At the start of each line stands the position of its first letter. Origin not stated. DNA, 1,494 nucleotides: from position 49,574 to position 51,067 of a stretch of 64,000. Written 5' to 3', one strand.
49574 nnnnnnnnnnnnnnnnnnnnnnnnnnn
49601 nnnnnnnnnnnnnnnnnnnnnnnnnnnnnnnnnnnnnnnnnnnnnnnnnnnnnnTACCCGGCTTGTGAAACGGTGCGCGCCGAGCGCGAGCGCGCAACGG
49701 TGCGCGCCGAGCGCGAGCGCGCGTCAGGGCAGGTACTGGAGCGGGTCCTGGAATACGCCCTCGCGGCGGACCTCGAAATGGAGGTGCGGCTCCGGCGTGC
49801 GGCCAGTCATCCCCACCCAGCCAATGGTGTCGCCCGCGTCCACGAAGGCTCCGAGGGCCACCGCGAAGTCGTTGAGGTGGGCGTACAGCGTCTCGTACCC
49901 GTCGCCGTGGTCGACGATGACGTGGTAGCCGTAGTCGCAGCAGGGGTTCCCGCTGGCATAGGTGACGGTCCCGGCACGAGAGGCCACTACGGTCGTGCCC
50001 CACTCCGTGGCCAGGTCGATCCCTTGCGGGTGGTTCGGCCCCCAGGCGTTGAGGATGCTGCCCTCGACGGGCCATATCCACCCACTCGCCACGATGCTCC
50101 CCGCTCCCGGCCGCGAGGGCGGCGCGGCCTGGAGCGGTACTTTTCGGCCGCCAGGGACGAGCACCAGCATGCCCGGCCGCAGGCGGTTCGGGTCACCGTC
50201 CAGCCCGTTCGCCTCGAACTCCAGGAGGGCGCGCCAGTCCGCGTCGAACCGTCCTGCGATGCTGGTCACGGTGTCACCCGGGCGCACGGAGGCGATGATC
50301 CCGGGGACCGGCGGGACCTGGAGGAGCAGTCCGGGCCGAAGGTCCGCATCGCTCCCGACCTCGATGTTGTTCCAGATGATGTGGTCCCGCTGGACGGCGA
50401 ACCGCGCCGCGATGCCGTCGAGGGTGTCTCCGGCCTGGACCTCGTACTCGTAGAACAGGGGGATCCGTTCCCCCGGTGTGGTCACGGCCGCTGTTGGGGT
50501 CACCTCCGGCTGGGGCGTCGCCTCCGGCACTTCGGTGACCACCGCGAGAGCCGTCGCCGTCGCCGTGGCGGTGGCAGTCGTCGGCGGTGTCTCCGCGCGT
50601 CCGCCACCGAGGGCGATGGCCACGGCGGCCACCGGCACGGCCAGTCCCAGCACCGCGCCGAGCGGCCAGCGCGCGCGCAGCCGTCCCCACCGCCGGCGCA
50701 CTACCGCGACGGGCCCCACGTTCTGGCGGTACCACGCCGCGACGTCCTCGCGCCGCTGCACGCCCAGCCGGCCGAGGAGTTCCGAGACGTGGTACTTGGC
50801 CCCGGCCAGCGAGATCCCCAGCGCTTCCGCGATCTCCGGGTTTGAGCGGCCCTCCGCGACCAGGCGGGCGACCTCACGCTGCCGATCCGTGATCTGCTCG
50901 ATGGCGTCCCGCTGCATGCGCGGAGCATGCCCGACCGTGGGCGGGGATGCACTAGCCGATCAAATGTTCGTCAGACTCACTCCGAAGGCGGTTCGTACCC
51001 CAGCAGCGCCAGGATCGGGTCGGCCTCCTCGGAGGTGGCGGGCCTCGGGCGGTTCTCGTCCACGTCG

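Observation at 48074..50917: Tandem paralogous membrane-anchored LuxR/GerE-HTH proteins carrying a Kelch-propeller or a LysM-LysM-M23 peptidase ectodomain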

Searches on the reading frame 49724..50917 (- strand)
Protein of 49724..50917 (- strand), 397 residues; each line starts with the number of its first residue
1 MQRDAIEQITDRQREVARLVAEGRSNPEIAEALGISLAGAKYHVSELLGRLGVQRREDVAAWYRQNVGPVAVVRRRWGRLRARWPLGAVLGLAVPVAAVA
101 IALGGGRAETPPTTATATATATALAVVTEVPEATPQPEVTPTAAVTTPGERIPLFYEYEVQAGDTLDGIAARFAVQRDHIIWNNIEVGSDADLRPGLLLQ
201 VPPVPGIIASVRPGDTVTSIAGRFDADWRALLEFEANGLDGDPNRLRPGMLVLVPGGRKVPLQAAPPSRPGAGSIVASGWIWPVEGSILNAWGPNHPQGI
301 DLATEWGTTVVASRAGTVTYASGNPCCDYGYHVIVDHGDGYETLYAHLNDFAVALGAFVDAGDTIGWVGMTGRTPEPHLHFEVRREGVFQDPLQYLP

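Call 3: search_protein_families(library=pfam, proteins=[window:49724-50917:-], max_evalue=0.1)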
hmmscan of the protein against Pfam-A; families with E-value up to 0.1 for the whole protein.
window:49724-50917:- (397 aa): 12 families
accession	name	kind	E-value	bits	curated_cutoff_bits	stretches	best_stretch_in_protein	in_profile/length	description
PF01551.29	Peptidase_M23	-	6.6e-28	97.2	28.7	1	298-392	4-96/96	Peptidase family M23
PF01476.26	LysM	-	1.2e-11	44.8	20.9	2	211-255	3-43/43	LysM domain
PF00196.25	GerE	-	1.1e-10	41.4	23.5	1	8-61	2-55/57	Bacterial regulatory proteins, luxR family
PF23473.1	LysM3_LYK4_5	-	4.8e-07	30.2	29.3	1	211-242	7-36/48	LYK4/5 LysM3 domain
PF08281.18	Sigma70_r4_2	-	1.2e-05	25.3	25.7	1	4-45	6-48/54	Sigma-70, region 4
PF22310.2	NMB0315_dom_I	-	3.8e-05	24.4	27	0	157-194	5-42/83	NMB0315-like, domain I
PF13384.12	HTH_23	-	0.00039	20.6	24.6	1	13-36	7-30/50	Homeodomain-like domain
PF13412.12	HTH_24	-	0.0032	17.4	21.9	1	25-47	19-41/48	Winged helix-turn-helix DNA-binding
PF12840.13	HTH_20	-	0.0046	17.3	27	1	20-48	15-43/51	Helix-turn-helix domain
PF23446.1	LysM1_NFP_LYK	-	0.02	16.2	36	0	215-255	16-54/60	NFP/LYK LysM1 domain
PF13936.12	HTH_38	-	0.024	14.8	27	0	8-36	4-33/44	Helix-turn-helix domain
PF13518.12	HTH_28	-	0.031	14.8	25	0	14-36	3-25/52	Helix-turn-helix domain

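Call 4: search_protein_families(library=ncbifam, proteins=[window:49724-50917:-], max_evalue=0.1)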
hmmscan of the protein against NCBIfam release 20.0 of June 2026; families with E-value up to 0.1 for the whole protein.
window:49724-50917:- (397 aa): 42 families (the best 25 are shown)
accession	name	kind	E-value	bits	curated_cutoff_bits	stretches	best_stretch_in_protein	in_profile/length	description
NF050804.1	CellDivDipMCaul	equivalog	1.4e-32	113.3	900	2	270-385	494-615/634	cell division endopeptidase DipM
NF052336.1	PdgHdaseHSB100310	equivalog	2.2e-22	79.8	500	1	277-388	32-146/316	peptidoglycan hydrolase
NF040883.1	amid_act_ActS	equivalog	2e-20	73.1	375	1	276-397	113-234/242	amidase activator ActS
NF008123.1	PRK10871.1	equivalog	6.8e-20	71.8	311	1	270-397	236-363/365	murein hydrolase activator NlpD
NF041208.1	celldiv_DipM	equivalog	1.9e-18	66.9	740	1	263-396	286-417/419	cell division endopeptidase DipM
NF052530.1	Heli_ShapePgp3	exception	1.1e-17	64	300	1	298-396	168-264/270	peptidoglycan metallopeptidase Pgp3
NF053825.1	PdgNdpepShyA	equivalog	3.2e-15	55.8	700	1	298-386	297-383/425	peptidoglycan DD-endopeptidase ShyA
NF008652.0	PRK11649.1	equivalog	3.2e-15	55.8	341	1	298-384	314-398/439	murein DD-endopeptidase MepM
NF053738.1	S2SprSpoIIQBc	equivalog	6.9e-15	55.3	250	1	297-396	122-223/232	stage II sporulation protein SpoIIQ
NF008644.1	PRK11637.1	equivalog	1.8e-13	50.2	270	1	279-396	263-383/385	murein hydrolase activator EnvC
NF053824.1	PdgNdpepShyC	equivalog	5.8e-13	48.5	700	1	298-392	297-389/429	peptidoglycan DD-endopeptidase ShyC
NF052529.1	PG_M23_Pgp6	exception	2.2e-12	46.4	600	1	299-392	337-428/452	peptidoglycan metallopeptidase Pgp6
NF047755.1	LIC_10271_M23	exception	2.5e-10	40.4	180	1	328-367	146-185/207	LIC_10271 family cell wall hydrolase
NF047785.1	respo_reg_MadR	equivalog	7.4e-10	38.5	300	1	3-59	143-199/209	MadR family response regulator transcription factor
TIGR03020.2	EpsA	equivalog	2.2e-08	34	170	1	3-61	185-243/247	XrtB/PEP-CTERM-associated transcriptional regulator EpsA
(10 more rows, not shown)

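Call 23: find_homologous_proteins(query=window:49724-50917:-, max_evalue=1e-10)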
Query window:49724-50917:- (397 aa): 179 proteins with E <= 1e-10 among 8000 candidates; the best 120 are listed.
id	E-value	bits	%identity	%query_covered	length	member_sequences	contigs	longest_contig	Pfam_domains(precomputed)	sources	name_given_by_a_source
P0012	1.4e-264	896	100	100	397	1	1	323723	PF01551.30,PF01476.27,PF00196.26,PF23473.2,PF08281.19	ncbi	-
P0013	1.5e-161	556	63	99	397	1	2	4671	PF01551.30,PF13384.13,PF01476.27,PF00196.26,PF23473.2,PF08281.19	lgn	-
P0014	2.5e-159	549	62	100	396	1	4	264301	PF01551.30,PF13384.13,PF01476.27,PF00196.26,PF23473.2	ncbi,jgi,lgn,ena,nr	ncbi:MAG: peptidoglycan DD-metalloendopeptidase family protein [Dehalococcoidia bacterium]|nr:peptid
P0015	1.8e-116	408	53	100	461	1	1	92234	PF01551.30,PF01476.27,PF00196.26,PF23473.2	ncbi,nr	ncbi:MAG: peptidoglycan DD-metalloendopeptidase family protein [Dehalococcoidia bacterium]|nr:peptid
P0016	4.8e-115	403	52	64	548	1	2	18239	PF01551.30,PF13384.13,PF01476.27,PF00196.26,PF23473.2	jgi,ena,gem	-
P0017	5.8e-104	367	50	99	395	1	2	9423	PF01551.30,PF01476.27,PF00196.26,PF23473.2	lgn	-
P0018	9.2e-97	343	61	63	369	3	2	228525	PF01551.30,PF01476.27,PF23473.2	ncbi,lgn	ncbi:MAG: hypothetical protein AMXMBFR23_13930 [Chloroflexota bacterium]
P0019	6.1e-94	334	59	63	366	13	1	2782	PF01551.30,PF01476.27,PF23473.2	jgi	-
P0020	2.9e-92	328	47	99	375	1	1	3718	PF01551.30,PF13384.13,PF01476.27,PF00196.26,PF23473.2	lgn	-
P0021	5.8e-91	324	50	90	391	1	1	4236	PF01551.30,PF00196.26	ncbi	ncbi:MAG: peptidoglycan DD-metalloendopeptidase family protein, partial [Dehalococcoidia bacterium]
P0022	2.2e-90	322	51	78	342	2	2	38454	PF01551.30,PF01476.27,PF23473.2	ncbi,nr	ncbi:MAG: peptidoglycan DD-metalloendopeptidase family protein [Chloroflexi bacterium]|nr:peptidogly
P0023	2.5e-81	292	52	64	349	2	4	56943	PF01551.30,PF01476.27,PF23473.2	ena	-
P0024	4.0e-81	291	49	70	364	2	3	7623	PF01551.30,PF01476.27,PF23473.2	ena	-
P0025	6.9e-79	284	42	99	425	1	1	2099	PF01551.30,PF00196.26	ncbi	-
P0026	2.3e-75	272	50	67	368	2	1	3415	PF01551.30,PF01476.27,PF23473.2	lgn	-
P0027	4.1e-60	222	59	36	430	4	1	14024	PF13384.13,PF01476.27,PF00196.26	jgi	-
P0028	7.2e-60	221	47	64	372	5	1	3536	PF01551.30,PF01476.27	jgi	-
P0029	7.6e-60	221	65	30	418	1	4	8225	PF13384.13,PF01476.27,PF00196.26,PF23473.2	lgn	-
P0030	1.4e-55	207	42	65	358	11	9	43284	PF01551.30,PF01476.27,PF23473.2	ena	-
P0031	1.4e-54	204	45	63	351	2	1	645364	PF01551.30,PF01476.27,PF23473.2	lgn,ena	-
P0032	6.4e-52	195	46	36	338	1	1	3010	PF01551.30,PF00196.26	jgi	jgi:murein DD-endopeptidase MepM/ murein hydrolase activator NlpD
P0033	1.7e-39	154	48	35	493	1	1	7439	PF01551.30,PF01476.27,PF23473.2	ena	-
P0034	6.8e-37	146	39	60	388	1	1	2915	PF01551.30,PF01476.27,PF23473.2,PF23577.2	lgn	-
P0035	6.9e-35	139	44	34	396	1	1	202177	PF01551.30,PF23446.2,PF01476.27,PF23473.2,PF22310.3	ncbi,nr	ncbi:MAG: LysM peptidoglycan-binding domain-containing protein [Meiothermus ruber]|nr:LysM peptidogl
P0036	9.6e-35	139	38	60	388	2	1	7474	PF01551.30,PF01476.27,PF23473.2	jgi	jgi:murein DD-endopeptidase MepM/ murein hydrolase activator NlpD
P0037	1.9e-33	134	35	68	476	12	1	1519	PF01551.30,PF01476.27,PF23473.2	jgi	jgi:murein DD-endopeptidase MepM/ murein hydrolase activator NlpD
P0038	6.0e-32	129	37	60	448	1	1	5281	PF01551.30,PF01476.27,PF23473.2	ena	-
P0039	1.4e-31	128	37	60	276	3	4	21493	PF01551.30,PF01476.27,PF23473.2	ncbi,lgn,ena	-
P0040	3.6e-31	127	37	67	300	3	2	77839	PF01551.30,PF01476.27,PF23473.2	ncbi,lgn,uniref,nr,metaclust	ncbi:peptidase M23B [Thermosinus carboxydivorans Nor1]|uniref:Peptidase M23B n=1 Tax=Thermosinus car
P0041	3.8e-29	120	36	60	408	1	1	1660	PF01551.30,PF23446.2,PF01476.27,PF23473.2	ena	-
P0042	5.9e-28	116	34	72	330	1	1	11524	PF01551.30,PF23446.2,PF01476.27,PF23473.2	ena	-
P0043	8.2e-27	113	35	57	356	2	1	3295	PF01551.30,PF23446.2,PF01476.27,PF23473.2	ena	-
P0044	1.1e-26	112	35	59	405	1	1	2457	PF01551.30,PF23446.2,PF01476.27,PF23473.2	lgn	-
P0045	1.6e-26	112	41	53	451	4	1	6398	PF00196.26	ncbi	-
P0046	2.2e-26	111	56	27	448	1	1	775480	PF00196.26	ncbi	-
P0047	2.4e-26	111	37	62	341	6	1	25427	PF01551.30,PF01476.27,PF23473.2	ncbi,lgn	-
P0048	8.9e-26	109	68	19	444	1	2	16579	PF00196.26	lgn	-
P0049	1.2e-24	105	43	51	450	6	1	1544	PF00196.26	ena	-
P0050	1.3e-24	105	75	15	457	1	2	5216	PF00196.26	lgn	-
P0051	2.3e-24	104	51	31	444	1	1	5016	PF00196.26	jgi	jgi:DNA-binding CsgD family transcriptional regulator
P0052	5.3e-24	103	44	30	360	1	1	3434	PF01551.30,PF01476.27,PF23473.2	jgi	jgi:murein DD-endopeptidase MepM/ murein hydrolase activator NlpD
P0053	1.7e-23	102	77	16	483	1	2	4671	PF07646.22,PF00196.26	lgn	-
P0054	5.1e-23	100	37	60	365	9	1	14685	PF01551.30,PF01476.27,PF23473.2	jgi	jgi:murein DD-endopeptidase MepM/ murein hydrolase activator NlpD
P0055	7.5e-23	99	38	55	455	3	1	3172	PF00196.26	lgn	-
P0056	1.9e-22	98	41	51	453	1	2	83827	PF00196.26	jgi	-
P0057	2.0e-22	98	37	51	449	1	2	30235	PF00196.26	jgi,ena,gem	-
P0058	3.4e-22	97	72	16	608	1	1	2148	PF00196.26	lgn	-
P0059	3.9e-22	97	74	16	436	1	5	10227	PF00196.26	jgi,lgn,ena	-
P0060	4.0e-22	97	70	16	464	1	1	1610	PF00196.26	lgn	-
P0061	5.5e-22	97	31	57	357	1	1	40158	PF01551.30,PF23446.2,PF01476.27,PF23462.2,PF23473.2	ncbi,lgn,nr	ncbi:MAG: Peptidase family protein [Candidatus Kaiserbacteria bacterium]|nr:Peptidase family protein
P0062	8.0e-22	96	38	48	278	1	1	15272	PF01551.30,PF01476.27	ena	-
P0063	1.0e-21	96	37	51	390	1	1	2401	PF00196.26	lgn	-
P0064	1.3e-21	95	76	17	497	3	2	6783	PF24996.1,PF07646.22,PF00196.26,PF01344.32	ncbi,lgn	-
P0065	3.7e-21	94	33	60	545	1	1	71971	PF01551.30,PF07501.18,PF01476.27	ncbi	-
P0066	1.3e-20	92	62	20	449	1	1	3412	PF00196.26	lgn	-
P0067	3.2e-20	91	32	60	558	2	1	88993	PF01551.30,PF07501.18,PF01476.27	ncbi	-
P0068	8.5e-20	89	78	15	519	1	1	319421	PF00196.26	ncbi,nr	ncbi:MAG: hypothetical protein GEU80_01095 [Dehalococcoidia bacterium]|nr:hypothetical protein [Deha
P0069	1.2e-19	89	46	30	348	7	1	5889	PF01551.30,PF01476.27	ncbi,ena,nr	ncbi:MAG TPA: peptidoglycan DD-metalloendopeptidase family protein [Burkholderiaceae bacterium]|nr:p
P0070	1.8e-19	88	73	16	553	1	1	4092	PF13415.13,PF00196.26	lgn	-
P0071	3.3e-19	87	64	20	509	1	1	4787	PF00196.26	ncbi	-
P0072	3.6e-19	87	62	20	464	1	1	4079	PF00196.26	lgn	-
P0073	4.7e-19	87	32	60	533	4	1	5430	PF01551.30,PF07501.18,PF01476.27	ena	-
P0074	7.1e-19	86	34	63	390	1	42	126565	PF01551.30,PF23446.2,PF01476.27,PF23473.2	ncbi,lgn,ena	-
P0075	1.2e-18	86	45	29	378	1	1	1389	PF01551.30,PF07501.18,PF01476.27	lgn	-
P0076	1.3e-18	86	29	68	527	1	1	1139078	PF12844.14,PF01551.30,PF01476.27,PF23473.2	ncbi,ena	-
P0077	1.7e-18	85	77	13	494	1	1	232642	PF00196.26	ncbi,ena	-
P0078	1.9e-18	85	31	63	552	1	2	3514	PF01551.30,PF07501.18,PF01476.27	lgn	-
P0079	2.0e-18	85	71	15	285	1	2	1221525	PF07646.22,PF00196.26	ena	-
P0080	2.8e-18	84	61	21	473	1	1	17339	PF00196.26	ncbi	-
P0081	3.1e-18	84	31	60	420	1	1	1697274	PF01551.30,PF01476.27,PF23473.2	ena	-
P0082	3.5e-18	84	65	16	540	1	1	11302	PF00196.26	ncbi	-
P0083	9.4e-18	83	78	15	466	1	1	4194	PF00196.26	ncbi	ncbi:MAG: helix-turn-helix transcriptional regulator [Dehalococcoidia bacterium]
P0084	1.2e-17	82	32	60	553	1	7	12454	PF01551.30,PF07501.18,PF01476.27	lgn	-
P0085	1.7e-17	82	36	46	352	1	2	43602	PF01551.30,PF01476.27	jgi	jgi:murein DD-endopeptidase MepM/ murein hydrolase activator NlpD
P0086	2.8e-17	81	47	29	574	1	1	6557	PF01551.30,PF07501.18,PF01476.27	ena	-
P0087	2.9e-17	81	47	29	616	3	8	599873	PF01551.30,PF07501.18,PF01476.27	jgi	-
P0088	3.6e-17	81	75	14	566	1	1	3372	PF00196.26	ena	-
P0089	4.0e-17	81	45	30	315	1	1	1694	PF01551.30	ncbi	ncbi:MAG: M23 family metallopeptidase [Acidimicrobiia bacterium]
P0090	5.3e-17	80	39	29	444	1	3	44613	PF01551.30,PF01476.27,PF23473.2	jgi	jgi:murein DD-endopeptidase MepM/ murein hydrolase activator NlpD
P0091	6.0e-17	80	42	29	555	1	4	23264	PF01551.30,PF07501.18,PF01476.27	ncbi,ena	-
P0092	6.6e-17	80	46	30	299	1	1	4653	PF01551.30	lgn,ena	-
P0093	1.4e-16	79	46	29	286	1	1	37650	PF01551.30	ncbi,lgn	-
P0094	2.0e-16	78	61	18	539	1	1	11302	PF00196.26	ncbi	-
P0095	2.2e-16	78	42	30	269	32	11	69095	PF01551.30,PF01476.27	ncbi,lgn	-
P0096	2.5e-16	78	77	13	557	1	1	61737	PF13415.13,PF00196.26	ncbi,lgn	-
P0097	2.5e-16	78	58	15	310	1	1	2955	PF00196.26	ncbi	-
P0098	2.5e-16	78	32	60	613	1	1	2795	PF01551.30,PF07501.18,PF01476.27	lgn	-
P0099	2.7e-16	78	46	29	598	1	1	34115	PF01551.30,PF07501.18,PF01476.27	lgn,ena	-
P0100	2.9e-16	78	31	60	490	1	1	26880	PF01551.30,PF07501.18,PF01476.27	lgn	-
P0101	3.2e-16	78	45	29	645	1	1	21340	PF01551.30,PF07501.18,PF01476.27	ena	-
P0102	3.2e-16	78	45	29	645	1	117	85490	PF01551.30,PF07501.18,PF01476.27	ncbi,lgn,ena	-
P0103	3.4e-16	78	45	29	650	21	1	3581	PF01551.30,PF07501.18,PF01476.27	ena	-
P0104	3.7e-16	77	46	29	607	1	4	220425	PF01551.30,PF07501.18,PF01476.27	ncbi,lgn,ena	-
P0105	3.9e-16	77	46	29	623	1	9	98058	PF01551.30,PF07501.18,PF01476.27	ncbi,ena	-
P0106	3.9e-16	77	46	29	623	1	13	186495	PF01551.30,PF07501.18,PF01476.27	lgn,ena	-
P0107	3.9e-16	77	46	29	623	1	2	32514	PF01551.30,PF07501.18,PF01476.27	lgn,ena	-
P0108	4.3e-16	77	45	29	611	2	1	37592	PF01551.30,PF07501.18,PF01476.27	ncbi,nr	ncbi:MAG: peptidoglycan DD-metalloendopeptidase family protein [Clostridiales bacterium]|nr:peptidog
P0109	4.3e-16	77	40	32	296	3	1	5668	PF01551.30,PF01476.27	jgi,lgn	jgi:murein DD-endopeptidase MepM/ murein hydrolase activator NlpD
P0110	4.5e-16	77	44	29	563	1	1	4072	PF01551.30,PF07501.18,PF01476.27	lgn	-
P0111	5.1e-16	77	45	29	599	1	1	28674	PF01551.30,PF07501.18,PF01476.27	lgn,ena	-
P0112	5.4e-16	77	44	29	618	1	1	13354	PF01551.30,PF07501.18,PF01476.27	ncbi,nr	ncbi:MAG: peptidoglycan DD-metalloendopeptidase family protein [Clostridium sp.]|nr:peptidoglycan DD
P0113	5.7e-16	77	46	29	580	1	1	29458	PF01551.30,PF07501.18,PF01476.27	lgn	-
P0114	5.7e-16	77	46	29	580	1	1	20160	PF01551.30,PF07501.18,PF01476.27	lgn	-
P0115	5.7e-16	77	46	29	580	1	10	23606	PF01551.30,PF07501.18,PF01476.27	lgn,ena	-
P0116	5.7e-16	77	46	29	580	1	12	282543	PF01551.30,PF07501.18,PF01476.27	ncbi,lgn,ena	-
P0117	5.7e-16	77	46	29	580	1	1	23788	PF01551.30,PF07501.18,PF01476.27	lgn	-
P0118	5.7e-16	77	46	29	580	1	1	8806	PF01551.30,PF07501.18,PF01476.27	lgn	-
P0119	5.7e-16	77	46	29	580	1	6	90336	PF01551.30,PF07501.18,PF01476.27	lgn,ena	-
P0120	5.7e-16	77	46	29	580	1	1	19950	PF01551.30,PF07501.18,PF01476.27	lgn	-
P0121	5.7e-16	77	46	29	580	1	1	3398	PF01551.30,PF07501.18,PF01476.27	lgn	-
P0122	5.7e-16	77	46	29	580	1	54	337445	PF01551.30,PF07501.18,PF01476.27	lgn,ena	-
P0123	5.7e-16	77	46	29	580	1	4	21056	PF01551.30,PF07501.18,PF01476.27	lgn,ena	-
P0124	5.7e-16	77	46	29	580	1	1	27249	PF01551.30,PF07501.18,PF01476.27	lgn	-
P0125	5.7e-16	77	46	29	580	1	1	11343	PF01551.30,PF07501.18,PF01476.27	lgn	-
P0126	5.7e-16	77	46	29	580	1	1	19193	PF01551.30,PF07501.18,PF01476.27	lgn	-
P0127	5.8e-16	77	46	29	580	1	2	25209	PF01551.30,PF07501.18,PF01476.27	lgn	-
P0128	5.8e-16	77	46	29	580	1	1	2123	PF01551.30,PF07501.18,PF01476.27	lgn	-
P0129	5.8e-16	77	46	29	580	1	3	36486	PF01551.30,PF07501.18,PF01476.27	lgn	-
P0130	6.2e-16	77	46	29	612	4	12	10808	PF01551.30,PF07501.18,PF01476.27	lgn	-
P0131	6.4e-16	77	45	29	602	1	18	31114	PF01551.30,PF07501.18,PF01476.27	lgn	-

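Call 25: find_encoding_contigs(protein=P0012, flank=10000, max_places=3)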
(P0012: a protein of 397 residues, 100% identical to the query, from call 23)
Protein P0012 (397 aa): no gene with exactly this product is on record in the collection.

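Call 26: find_encoding_contigs(protein=P0014, flank=10000, max_places=4)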
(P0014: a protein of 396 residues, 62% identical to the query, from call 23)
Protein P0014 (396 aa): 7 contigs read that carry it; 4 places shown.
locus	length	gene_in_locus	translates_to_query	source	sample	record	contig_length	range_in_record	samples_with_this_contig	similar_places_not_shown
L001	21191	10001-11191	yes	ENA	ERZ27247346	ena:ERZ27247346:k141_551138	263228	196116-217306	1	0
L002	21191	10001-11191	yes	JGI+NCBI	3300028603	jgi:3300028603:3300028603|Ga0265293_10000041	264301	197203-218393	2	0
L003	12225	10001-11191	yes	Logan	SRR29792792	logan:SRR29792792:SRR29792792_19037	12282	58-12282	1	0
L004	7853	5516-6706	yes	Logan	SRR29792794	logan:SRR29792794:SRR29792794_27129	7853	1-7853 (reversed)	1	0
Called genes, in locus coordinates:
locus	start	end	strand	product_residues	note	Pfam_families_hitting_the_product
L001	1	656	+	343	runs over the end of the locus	PF00296:Bac_luciferase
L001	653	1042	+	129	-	-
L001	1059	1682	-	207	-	-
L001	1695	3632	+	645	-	PF00664:ABC_membrane, PF00005:ABC_tran, PF02463:SMC_N (faint)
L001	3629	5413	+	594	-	PF00664:ABC_membrane, PF02463:SMC_N (faint), PF00005:ABC_tran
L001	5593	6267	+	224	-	PF00881:Nitroreductase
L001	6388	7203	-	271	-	PF00378:ECH_1, PF16113:ECH_2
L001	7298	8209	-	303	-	PF00296:Bac_luciferase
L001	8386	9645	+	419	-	PF00067:p450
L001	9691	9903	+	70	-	PF10041:DUF2277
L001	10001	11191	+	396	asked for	PF00196:GerE, PF13384:HTH_23 (faint), PF01476:LysM, PF23473:LysM3_LYK4_5 (faint), PF01551:Peptidase_M23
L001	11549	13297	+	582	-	PF00501:AMP-binding, PF13193:AMP-binding_C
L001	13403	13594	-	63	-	-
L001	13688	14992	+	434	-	PF00285:Citrate_synt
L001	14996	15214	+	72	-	PF15731:MqsA_antitoxin (weak)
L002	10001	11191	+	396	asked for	PF00196:GerE, PF13384:HTH_23 (faint), PF01476:LysM, PF23473:LysM3_LYK4_5 (faint), PF01551:Peptidase_M23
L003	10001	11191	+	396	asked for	PF00196:GerE, PF13384:HTH_23 (faint), PF01476:LysM, PF23473:LysM3_LYK4_5 (faint), PF01551:Peptidase_M23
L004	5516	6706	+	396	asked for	PF00196:GerE, PF13384:HTH_23 (faint), PF01476:LysM, PF23473:LysM3_LYK4_5 (faint), PF01551:Peptidase_M23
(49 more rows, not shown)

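Call 27: find_encoding_contigs(protein=P0013, flank=10000, max_places=3)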
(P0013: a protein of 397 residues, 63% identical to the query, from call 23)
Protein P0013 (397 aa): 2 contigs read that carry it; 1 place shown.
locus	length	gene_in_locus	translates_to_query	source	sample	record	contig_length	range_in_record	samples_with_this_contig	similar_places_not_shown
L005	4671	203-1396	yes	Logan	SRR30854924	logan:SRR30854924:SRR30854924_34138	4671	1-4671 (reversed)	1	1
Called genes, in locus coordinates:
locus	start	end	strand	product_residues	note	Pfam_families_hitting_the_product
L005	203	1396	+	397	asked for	PF00196:GerE, PF08281:Sigma70_r4_2 (faint), PF13384:HTH_23 (faint), PF01476:LysM, PF23473:LysM3_LYK4_5 (faint), PF01551:Peptidase_M23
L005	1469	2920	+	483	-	PF00196:GerE, PF07646:Kelch_2 (faint)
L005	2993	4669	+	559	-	?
